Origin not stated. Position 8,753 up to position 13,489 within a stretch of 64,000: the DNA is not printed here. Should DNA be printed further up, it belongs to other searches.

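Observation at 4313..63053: Recurrent architecture of phase-locked 7/8/9-nt simple repeats with a purine-rich arm and a pyrimidine-rich arm, at >=14 loci in 64 kb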

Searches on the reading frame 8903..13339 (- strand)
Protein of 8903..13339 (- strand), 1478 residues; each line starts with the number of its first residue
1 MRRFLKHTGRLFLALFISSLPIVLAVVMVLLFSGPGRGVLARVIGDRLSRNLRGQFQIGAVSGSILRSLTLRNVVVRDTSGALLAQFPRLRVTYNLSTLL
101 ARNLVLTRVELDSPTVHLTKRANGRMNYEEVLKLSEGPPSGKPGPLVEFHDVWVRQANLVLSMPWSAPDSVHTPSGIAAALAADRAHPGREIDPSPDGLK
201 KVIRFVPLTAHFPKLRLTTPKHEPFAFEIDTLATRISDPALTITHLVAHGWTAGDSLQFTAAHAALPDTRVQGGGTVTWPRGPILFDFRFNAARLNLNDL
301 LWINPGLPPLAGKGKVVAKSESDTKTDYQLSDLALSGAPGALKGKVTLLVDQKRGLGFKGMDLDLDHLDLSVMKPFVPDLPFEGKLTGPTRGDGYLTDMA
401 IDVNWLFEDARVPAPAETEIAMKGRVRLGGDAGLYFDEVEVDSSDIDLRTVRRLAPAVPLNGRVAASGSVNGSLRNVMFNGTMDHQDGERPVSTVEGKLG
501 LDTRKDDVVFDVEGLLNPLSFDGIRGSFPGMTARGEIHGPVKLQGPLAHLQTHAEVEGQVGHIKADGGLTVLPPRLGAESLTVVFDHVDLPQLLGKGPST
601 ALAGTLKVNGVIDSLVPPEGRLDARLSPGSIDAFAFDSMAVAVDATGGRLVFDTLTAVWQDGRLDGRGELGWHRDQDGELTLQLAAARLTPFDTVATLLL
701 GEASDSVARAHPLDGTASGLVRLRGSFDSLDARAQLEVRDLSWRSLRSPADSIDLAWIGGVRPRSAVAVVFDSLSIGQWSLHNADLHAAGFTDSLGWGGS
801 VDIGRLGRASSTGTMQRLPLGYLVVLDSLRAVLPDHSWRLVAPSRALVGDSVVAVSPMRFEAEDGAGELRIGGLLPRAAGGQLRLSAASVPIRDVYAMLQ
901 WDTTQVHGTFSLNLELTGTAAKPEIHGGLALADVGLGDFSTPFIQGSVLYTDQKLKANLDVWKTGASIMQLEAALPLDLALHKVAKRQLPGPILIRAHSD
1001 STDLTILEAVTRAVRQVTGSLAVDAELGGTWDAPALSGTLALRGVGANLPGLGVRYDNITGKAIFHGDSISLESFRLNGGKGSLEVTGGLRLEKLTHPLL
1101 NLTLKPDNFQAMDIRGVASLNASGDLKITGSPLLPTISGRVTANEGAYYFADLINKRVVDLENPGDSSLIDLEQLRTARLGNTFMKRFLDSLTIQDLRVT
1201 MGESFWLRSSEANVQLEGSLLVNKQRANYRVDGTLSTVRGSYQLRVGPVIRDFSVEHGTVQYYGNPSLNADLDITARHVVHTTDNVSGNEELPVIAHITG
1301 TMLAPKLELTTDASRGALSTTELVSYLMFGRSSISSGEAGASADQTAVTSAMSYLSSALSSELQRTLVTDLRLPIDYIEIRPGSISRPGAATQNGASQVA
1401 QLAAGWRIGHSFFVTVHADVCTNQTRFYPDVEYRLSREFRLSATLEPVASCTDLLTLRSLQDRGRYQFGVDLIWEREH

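Call 10: search_protein_families(library=pfam, proteins=[window:8903-13339:-])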
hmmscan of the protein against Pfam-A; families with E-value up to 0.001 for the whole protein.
window:8903-13339:- (1478 aa): 3 families
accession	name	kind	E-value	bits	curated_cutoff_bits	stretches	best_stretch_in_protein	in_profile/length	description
PF04357.19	TamB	-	6.9e-52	177.4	22.4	1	1079-1446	8-366/381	TamB, inner membrane protein subunit of TAM complex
PF05359.17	DUF748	-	2.4e-12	46.2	50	1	22-146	24-149/1037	Domain of Unknown Function (DUF748)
PF13116.12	YhdP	-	7.4e-05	21.3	46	0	5-132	5-124/1224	YhdP protein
